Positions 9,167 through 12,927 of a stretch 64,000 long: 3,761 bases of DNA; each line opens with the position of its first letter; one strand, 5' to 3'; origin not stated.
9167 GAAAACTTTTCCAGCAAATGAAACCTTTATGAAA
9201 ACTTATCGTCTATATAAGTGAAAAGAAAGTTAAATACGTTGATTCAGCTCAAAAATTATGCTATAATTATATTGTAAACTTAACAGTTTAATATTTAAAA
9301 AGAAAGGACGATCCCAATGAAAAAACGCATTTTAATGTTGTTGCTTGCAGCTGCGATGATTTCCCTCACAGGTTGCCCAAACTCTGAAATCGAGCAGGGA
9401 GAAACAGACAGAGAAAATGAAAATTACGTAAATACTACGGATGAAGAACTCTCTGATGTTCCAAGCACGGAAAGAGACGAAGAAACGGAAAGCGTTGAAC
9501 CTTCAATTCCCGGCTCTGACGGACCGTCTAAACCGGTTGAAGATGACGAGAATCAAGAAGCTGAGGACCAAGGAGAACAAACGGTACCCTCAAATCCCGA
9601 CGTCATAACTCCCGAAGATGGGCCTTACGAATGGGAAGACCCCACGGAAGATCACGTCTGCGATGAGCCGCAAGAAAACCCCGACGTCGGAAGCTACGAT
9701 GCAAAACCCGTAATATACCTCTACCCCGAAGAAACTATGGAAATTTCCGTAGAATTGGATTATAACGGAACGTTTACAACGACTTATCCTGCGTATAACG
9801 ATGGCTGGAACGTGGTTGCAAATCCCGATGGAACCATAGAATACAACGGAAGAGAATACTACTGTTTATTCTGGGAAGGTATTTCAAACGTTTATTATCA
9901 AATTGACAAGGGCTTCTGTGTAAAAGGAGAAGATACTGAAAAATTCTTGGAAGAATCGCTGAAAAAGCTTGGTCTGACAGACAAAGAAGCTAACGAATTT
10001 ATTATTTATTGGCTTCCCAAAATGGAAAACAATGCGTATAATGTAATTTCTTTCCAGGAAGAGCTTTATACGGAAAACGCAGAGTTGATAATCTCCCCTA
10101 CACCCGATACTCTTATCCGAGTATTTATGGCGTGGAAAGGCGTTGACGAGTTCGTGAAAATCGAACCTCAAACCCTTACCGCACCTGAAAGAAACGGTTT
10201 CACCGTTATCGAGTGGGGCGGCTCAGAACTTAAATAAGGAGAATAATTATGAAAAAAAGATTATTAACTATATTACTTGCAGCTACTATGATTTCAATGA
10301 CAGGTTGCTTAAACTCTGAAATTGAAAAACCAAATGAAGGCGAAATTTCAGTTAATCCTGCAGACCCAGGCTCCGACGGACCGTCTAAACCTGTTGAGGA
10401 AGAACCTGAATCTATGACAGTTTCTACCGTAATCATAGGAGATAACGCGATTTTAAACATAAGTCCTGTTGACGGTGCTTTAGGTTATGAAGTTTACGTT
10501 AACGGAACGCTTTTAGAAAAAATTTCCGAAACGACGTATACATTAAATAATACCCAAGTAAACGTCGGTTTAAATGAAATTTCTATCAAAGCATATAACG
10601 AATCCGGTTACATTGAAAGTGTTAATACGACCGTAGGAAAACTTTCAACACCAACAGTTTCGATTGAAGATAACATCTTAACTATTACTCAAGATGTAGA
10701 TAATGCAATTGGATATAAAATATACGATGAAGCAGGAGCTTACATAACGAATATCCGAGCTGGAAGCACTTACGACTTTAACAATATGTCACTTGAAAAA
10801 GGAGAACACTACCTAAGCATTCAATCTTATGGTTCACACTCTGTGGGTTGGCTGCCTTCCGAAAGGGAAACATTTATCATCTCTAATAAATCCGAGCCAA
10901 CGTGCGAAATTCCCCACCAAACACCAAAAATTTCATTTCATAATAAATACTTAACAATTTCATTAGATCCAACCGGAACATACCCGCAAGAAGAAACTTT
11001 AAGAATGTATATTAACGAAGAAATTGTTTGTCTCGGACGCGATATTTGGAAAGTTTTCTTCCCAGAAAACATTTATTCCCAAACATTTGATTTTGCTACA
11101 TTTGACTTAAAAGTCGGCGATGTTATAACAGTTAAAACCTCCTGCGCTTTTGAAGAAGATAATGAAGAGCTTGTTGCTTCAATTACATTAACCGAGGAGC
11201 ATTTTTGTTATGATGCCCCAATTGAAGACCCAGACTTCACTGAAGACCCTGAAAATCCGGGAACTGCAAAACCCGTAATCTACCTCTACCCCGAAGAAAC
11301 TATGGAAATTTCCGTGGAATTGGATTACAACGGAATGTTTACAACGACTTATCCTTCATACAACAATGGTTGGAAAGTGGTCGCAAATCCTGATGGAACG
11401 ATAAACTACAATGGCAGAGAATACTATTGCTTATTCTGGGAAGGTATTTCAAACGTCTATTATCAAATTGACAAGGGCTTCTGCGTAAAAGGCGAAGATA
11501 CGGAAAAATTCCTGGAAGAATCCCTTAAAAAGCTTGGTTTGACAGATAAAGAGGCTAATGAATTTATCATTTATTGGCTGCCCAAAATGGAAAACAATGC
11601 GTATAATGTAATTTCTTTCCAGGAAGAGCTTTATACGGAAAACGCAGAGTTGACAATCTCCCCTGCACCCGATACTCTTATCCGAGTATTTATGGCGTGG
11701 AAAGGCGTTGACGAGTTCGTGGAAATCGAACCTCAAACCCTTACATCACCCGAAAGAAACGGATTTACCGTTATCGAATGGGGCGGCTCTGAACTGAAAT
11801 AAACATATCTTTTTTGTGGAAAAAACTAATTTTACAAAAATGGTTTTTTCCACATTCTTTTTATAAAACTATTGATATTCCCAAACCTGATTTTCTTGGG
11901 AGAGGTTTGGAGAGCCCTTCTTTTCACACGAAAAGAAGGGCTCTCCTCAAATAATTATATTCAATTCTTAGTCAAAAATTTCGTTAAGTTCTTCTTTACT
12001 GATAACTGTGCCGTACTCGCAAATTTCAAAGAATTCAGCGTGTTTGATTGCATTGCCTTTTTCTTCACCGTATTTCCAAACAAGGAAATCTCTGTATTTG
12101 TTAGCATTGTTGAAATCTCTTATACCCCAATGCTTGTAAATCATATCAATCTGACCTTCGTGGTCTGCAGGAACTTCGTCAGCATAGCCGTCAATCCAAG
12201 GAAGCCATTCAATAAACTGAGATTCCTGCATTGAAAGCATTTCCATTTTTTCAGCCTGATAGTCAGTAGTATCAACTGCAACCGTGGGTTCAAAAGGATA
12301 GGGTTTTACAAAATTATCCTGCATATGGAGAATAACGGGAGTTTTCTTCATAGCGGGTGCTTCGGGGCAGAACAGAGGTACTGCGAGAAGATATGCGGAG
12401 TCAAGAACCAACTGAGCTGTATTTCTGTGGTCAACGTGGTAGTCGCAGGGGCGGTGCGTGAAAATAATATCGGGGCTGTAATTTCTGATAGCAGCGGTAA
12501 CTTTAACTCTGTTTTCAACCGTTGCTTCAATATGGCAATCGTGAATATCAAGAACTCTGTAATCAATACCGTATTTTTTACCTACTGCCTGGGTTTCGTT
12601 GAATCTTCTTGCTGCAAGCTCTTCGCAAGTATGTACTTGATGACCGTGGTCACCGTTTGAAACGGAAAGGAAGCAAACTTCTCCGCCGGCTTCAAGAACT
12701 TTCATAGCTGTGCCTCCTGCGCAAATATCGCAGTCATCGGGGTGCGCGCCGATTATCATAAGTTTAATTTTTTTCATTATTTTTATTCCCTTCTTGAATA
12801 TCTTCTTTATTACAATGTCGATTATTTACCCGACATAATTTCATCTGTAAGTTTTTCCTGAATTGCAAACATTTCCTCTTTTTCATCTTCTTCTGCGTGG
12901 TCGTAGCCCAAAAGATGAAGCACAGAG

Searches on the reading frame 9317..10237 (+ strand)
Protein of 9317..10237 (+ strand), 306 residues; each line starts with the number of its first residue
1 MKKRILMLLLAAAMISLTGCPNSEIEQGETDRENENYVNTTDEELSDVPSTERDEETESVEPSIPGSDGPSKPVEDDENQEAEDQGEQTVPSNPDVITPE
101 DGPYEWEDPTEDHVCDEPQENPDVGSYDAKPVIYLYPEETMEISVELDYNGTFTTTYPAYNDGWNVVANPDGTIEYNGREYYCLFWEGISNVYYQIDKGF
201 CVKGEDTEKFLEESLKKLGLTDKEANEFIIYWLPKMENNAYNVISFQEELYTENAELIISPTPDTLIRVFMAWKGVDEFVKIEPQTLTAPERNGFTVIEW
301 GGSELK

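Call 7: search_protein_families(library=pfam, proteins=[window:9317-10237:+], max_evalue=0.01)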
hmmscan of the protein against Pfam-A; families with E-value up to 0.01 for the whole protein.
window:9317-10237:+ (306 aa): 0 families

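Call 27: search_protein_families(library=ncbifam, proteins=[window:9317-10237:+], max_evalue=0.01)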
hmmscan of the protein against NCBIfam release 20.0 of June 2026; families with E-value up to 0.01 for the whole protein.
window:9317-10237:+ (306 aa): 1 family
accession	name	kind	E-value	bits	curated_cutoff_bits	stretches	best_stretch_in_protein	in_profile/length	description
NF050142.1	PG1828_fam_lipo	equivalog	0.0066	17.2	50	0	1-43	1-43/59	PG1828 family lipoprotein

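Call 62: find_homologous_proteins(query=window:9317-10237:+)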
Query window:9317-10237:+ (306 aa): 5434 proteins with E <= 0.001 among 6321 candidates; the best 120 are listed.
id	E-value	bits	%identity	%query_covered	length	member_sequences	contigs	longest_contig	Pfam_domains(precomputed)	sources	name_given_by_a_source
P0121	2.0e-203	693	99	100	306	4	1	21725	-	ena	-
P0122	4.2e-143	494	72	100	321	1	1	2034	-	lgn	-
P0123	9.5e-136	470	68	100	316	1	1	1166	-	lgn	-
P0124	2.6e-133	462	69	100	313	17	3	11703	-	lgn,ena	-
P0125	2.7e-122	426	63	85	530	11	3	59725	-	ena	-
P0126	3.0e-119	416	88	64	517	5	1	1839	-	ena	-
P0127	1.5e-108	381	60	100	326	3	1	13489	-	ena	-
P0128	1.2e-107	378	58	48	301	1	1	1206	-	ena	-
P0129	3.8e-107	376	65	58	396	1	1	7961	-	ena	-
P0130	1.7e-103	364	55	100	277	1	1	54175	-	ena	-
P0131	3.6e-102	360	71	75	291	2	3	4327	-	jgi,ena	-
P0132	6.1e-100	353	82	58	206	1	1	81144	-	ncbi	-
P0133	4.0e-99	350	81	58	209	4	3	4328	-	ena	-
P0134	1.9e-98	348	80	62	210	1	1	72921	-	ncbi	-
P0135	1.1e-96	342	79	62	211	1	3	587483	-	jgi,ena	-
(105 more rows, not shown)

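Call 63: find_encoding_contigs(protein=P0124, flank=10000, max_places=1)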
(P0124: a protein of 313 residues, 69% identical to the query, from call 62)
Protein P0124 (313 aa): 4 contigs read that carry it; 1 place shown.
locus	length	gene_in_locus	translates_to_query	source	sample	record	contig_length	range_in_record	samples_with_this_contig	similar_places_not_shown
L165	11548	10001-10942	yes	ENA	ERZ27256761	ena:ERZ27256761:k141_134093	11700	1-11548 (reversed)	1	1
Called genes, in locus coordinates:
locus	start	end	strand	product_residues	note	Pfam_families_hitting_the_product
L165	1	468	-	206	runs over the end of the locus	?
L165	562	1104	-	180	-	PF00156:Pribosyltran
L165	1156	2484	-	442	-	PF01171:ATP_bind_3, PF11734:TilS_C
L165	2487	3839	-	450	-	PF00772:DnaB, PF13481:AAA_25, PF03796:DnaB_C, PF06745:ATPase, PF05729:NACHT (faint)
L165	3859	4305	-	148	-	PF01281:Ribosomal_L9_N, PF03948:Ribosomal_L9_C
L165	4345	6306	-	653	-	PF24898:GGDEF_GdpP, PF01368:DHH, PF02272:DHHA1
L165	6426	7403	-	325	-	PF09991:DUF2232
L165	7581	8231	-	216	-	PF01656:CbiA (weak), PF10609:ParA (faint)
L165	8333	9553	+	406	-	PF13180:PDZ_2 (weak), PF17820:PDZ_6 (weak), PF05580:Peptidase_S55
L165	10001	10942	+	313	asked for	-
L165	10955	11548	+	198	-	?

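Call 64: find_encoding_contigs(protein=P0125, flank=10000, max_places=1)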
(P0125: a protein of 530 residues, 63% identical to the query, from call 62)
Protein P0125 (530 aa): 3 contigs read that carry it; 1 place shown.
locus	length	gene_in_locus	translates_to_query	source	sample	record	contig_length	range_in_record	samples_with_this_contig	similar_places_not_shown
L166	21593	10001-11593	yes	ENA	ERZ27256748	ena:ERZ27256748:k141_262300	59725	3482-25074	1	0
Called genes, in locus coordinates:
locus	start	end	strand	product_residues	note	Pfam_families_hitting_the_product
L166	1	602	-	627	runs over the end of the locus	PF06480:FtsH_ext (faint), PF00004:AAA, PF07728:AAA_5 (faint), PF17862:AAA_lid_3, PF01434:Peptidase_M41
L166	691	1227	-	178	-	PF00156:Pribosyltran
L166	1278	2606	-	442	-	PF01171:ATP_bind_3, PF11734:TilS_C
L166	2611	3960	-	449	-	PF00772:DnaB, PF13481:AAA_25, PF03796:DnaB_C, PF06745:ATPase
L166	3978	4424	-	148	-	PF01281:Ribosomal_L9_N, PF03948:Ribosomal_L9_C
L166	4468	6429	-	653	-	PF24898:GGDEF_GdpP, PF01368:DHH, PF02272:DHHA1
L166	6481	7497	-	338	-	PF09991:DUF2232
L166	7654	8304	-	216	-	PF01656:CbiA (weak), PF10609:ParA (faint)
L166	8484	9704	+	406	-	PF13180:PDZ_2 (weak), PF17820:PDZ_6 (faint), PF05580:Peptidase_S55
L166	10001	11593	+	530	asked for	-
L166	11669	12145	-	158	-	PF02130:YbeY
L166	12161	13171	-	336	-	PF01695:IstB_IS21 (faint), PF02562:PhoH, PF13245:AAA_19, PF13604:AAA_30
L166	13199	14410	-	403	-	PF06898:YqfD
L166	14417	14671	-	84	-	PF07873:YabP (weak)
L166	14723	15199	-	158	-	PF00293:NUDIX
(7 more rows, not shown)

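Call 65: find_encoding_contigs(protein=P0130, flank=10000, max_places=1)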
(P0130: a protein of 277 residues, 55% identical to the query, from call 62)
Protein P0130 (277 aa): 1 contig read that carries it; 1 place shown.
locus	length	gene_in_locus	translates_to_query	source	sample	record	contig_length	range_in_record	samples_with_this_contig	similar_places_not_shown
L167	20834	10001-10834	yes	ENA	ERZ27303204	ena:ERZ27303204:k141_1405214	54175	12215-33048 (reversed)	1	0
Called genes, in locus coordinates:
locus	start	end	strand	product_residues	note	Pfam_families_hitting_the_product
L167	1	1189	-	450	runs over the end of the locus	PF01171:ATP_bind_3, PF11734:TilS_C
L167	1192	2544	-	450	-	PF00772:DnaB, PF13481:AAA_25, PF03796:DnaB_C, PF06745:ATPase, PF05729:NACHT (faint)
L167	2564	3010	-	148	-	PF01281:Ribosomal_L9_N, PF03948:Ribosomal_L9_C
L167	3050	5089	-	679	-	PF24898:GGDEF_GdpP, PF01368:DHH, PF02272:DHHA1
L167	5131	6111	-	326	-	PF09991:DUF2232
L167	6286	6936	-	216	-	PF01656:CbiA (weak)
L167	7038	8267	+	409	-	PF13180:PDZ_2 (weak), PF17820:PDZ_6 (weak), PF05580:Peptidase_S55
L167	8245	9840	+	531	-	PF00295:Glyco_hydro_28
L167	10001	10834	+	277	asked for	-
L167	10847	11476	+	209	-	-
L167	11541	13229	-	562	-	PF00890:FAD_binding_2 (weak), PF01266:DAO (weak), PF12831:FAD_oxidored, PF13450:NAD_binding_8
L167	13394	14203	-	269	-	PF02585:PIG-L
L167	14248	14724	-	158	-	PF02130:YbeY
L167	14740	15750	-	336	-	PF02562:PhoH, PF13245:AAA_19, PF13604:AAA_30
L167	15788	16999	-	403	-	PF06898:YqfD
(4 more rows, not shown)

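Call 66: find_encoding_contigs(protein=P0132, flank=10000, max_places=1)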
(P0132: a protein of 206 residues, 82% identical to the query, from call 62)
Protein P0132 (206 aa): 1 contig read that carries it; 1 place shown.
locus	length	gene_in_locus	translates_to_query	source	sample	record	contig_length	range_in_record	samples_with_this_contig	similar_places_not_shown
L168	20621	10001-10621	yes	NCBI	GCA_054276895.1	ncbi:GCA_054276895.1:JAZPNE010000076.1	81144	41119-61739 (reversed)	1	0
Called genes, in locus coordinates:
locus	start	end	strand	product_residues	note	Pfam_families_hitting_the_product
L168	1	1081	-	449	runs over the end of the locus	PF00772:DnaB, PF13481:AAA_25, PF03796:DnaB_C, PF06745:ATPase, PF05729:NACHT (faint)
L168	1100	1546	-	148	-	PF01281:Ribosomal_L9_N, PF03948:Ribosomal_L9_C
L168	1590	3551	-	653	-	PF24898:GGDEF_GdpP, PF01368:DHH, PF02272:DHHA1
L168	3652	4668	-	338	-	PF09991:DUF2232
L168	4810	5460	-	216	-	PF01656:CbiA (weak)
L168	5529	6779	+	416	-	PF13180:PDZ_2 (weak), PF05580:Peptidase_S55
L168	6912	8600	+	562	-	PF00890:FAD_binding_2 (weak), PF01266:DAO (weak), PF12831:FAD_oxidored, PF13450:NAD_binding_8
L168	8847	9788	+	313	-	-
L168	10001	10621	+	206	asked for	-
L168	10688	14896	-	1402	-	PF23310:TPR_27 (faint), PF08238:Sel1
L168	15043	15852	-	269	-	PF02585:PIG-L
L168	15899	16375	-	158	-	PF02130:YbeY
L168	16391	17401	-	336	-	PF01695:IstB_IS21 (faint), PF02562:PhoH, PF13245:AAA_19, PF13604:AAA_30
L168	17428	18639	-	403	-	PF06898:YqfD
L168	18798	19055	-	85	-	PF07873:YabP (weak)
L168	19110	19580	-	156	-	PF00293:NUDIX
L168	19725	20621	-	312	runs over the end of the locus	-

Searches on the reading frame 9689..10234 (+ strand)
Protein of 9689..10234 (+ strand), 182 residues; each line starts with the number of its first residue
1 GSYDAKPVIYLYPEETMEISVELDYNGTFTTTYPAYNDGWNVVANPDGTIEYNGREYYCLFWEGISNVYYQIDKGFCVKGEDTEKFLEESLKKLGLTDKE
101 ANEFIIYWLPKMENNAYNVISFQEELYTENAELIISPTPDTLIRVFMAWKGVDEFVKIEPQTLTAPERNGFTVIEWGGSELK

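Call 72: predict_structure(alignment_id=A2)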
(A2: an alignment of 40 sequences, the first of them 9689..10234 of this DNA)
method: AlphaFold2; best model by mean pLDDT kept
length: 182 residues; sequences in the alignment: 40
mean_pLDDT: 93.3   pTM: 0.87
mean pLDDT of the five models: 93.3, 89.8, 86.2, 54.8, 43.9
residues with pLDDT >= 90: 156; 70-90: 20; 50-70: 5; < 50: 1
segments of 3 or more residues with pLDDT < 50: none
pLDDT, mean of each block of 10 residues (from residue 1): 68 98 92 91 97 95 89 95 98 96 94 97 92 96 96 97 95 95 85
secondary structure, 60 per line:
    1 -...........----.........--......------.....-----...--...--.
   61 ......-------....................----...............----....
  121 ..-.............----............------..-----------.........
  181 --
elements in order: E2-12 E17-25 E28-33 E40-44 E50-52 E55-57 E60-66 E74-79 H80-93 H98-112 E117-122 H124-130 E131-136 E141-152 E172-180

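Call 75: fold_search(model_id=the predicted structure, library=pdb)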
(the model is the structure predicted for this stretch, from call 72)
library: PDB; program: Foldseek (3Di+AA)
matches with E <= 10: 261; with E <= 0.001: 0
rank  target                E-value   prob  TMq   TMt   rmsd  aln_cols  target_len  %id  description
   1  4ios_A                4.6e-01  0.33  0.14  0.23   5.9        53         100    9  Structure of phage TP901-1 RBP (ORF49) in complex with nanobody 11. (released 2013-03-20)
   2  3hg0_A                4.8e-01  0.18  0.14  0.18  12.4        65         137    9  Crystal structure of a DARPin in complex with ORF49 from Lactococcal phage TP901-1 (released 2009-09-08)
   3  8fbl_A                5.1e-01  0.03  0.17  0.13  16.1       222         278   10  Human PAC in nanodisc at pH 4.0 with PI(4,5)P2 diC8 (released 2023-02-01)
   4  5nzu_MODEL_1_D        6.1e-01  0.02  0.12  0.06  18.0       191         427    8  The structure of the COPI coat linkage II (released 2017-06-28)
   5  3ejc                  6.4e-01  0.28  0.14  0.15   6.0        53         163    9  Full length Receptor Binding Protein from Lactococcal phage TP901-1 (released 2009-10-06)
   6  4bug_A                7.2e-01  0.04  0.16  0.08  15.0       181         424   10  Pilus-presented adhesin, Spy0125 (Cpa), Cys426Ala mutant (released 2013-10-09)
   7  9hqo_A                7.7e-01  0.01  0.13  0.09  20.4       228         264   13  Cryo-EM structure of bovine TMEM206-YFP purified and plunged using MISO (micro-purification) (released 2025-11-05)
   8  4v96_BA               8.6e-01  0.23  0.14  0.16   5.9        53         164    9  The structure of a 1.8 MDa viral genome injection device suggests alternative infection mechanisms (released 2014-07-09)
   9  8k49_R                9.1e-01  0.06  0.12  0.05  16.4        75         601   19  Structure of partial Banna virus (released 2024-03-27)
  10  2f0c_A                9.7e-01  0.21  0.14  0.17   6.0        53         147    9  Structure of the Receptor Binding Protein (ORF49, bbp) from lactophage tp901-1 (released 2006-03-28)
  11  4ios_B                1.0e+00  0.20  0.14  0.23   5.9        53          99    9  Structure of phage TP901-1 RBP (ORF49) in complex with nanobody 11. (released 2013-03-20)
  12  8s4t_A                1.0e+00  0.02  0.12  0.14  14.4       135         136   10  DNA bound structure of PrgE from plasmid pCF10 (released 2024-05-29)
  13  3hg0_B                1.2e+00  0.20  0.14  0.19   5.9        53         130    9  Crystal structure of a DARPin in complex with ORF49 from Lactococcal phage TP901-1 (released 2009-09-08)
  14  3hg0_C                1.2e+00  0.20  0.14  0.18   5.9        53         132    9  Crystal structure of a DARPin in complex with ORF49 from Lactococcal phage TP901-1 (released 2009-09-08)
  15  8k42_W                1.2e+00  0.07  0.14  0.05  15.2        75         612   15  Structure of full Banna virus (released 2024-03-27)
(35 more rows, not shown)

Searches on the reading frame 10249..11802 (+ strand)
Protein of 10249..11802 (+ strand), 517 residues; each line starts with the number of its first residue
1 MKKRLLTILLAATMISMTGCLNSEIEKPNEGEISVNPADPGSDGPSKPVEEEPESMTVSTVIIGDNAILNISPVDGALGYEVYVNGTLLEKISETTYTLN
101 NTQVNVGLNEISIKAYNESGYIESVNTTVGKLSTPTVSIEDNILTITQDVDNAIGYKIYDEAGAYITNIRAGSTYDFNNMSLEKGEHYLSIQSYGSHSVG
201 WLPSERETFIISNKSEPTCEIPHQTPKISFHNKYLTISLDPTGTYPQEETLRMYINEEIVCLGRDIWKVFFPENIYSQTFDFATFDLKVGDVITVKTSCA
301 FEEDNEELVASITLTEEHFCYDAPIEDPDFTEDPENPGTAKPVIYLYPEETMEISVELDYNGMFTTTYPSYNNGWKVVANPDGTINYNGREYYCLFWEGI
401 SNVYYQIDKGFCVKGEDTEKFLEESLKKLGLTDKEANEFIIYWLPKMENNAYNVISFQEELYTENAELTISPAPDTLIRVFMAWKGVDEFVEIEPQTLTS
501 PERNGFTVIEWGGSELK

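Call 7: search_protein_families(library=pfam, proteins=[window:10249-11802:+], max_evalue=0.01)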
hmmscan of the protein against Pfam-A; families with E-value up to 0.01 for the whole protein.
window:10249-11802:+ (517 aa): 0 families

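Call 27: search_protein_families(library=ncbifam, proteins=[window:10249-11802:+], max_evalue=0.01)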
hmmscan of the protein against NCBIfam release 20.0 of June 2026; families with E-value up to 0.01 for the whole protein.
window:10249-11802:+ (517 aa): 0 families

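Call 28: find_related_loci(query=window:10249-11802:+, collection=metagenome_contigs, flank=6000)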
Query window:10249-11802:+ (517 aa) in metagenome_contigs; peptide patterns used: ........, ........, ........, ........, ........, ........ (x = any residue, [..] = any of these).
166 stretches matched a pattern; 109 encode a relative of the query (tblastn E <= 1e-3); the best 80 are kept; 80 distinct loci.
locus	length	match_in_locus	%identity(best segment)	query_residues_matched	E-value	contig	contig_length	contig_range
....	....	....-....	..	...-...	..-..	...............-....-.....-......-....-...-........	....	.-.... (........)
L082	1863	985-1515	67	341-516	1e-82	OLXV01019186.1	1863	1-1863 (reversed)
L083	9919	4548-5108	65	335-517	2e-78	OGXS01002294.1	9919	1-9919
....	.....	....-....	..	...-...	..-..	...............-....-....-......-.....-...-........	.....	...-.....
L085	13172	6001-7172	65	339-516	5e-78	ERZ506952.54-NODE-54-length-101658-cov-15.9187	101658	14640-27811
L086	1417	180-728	62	336-517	2e-83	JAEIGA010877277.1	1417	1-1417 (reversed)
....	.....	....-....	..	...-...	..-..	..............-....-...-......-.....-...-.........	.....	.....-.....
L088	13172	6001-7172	65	339-516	5e-78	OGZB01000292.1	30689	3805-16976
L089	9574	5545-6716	65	339-516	5e-78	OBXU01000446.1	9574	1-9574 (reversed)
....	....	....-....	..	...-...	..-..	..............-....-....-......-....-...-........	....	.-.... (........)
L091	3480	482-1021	64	339-516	3e-78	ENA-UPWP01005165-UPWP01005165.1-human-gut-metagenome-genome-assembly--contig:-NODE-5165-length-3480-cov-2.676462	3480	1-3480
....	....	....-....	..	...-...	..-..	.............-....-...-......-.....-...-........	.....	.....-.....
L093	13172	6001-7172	65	339-516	1e-77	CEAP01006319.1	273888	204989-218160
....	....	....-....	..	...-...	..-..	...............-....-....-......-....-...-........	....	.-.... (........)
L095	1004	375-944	65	326-516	4e-85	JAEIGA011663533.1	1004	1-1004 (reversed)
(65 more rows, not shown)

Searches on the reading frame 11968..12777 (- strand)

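Call 68: search_protein_families(library=pfam, proteins=[window:11968-12777:-], max_evalue=0.001)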
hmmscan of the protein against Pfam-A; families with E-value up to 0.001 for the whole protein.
window:11968-12777:- (269 aa): 1 family
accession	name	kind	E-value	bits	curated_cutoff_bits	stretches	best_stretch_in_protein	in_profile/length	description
PF02585.22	PIG-L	-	6.1e-26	91.9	28.2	1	7-126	1-127/129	GlcNAc-PI de-N-acetylase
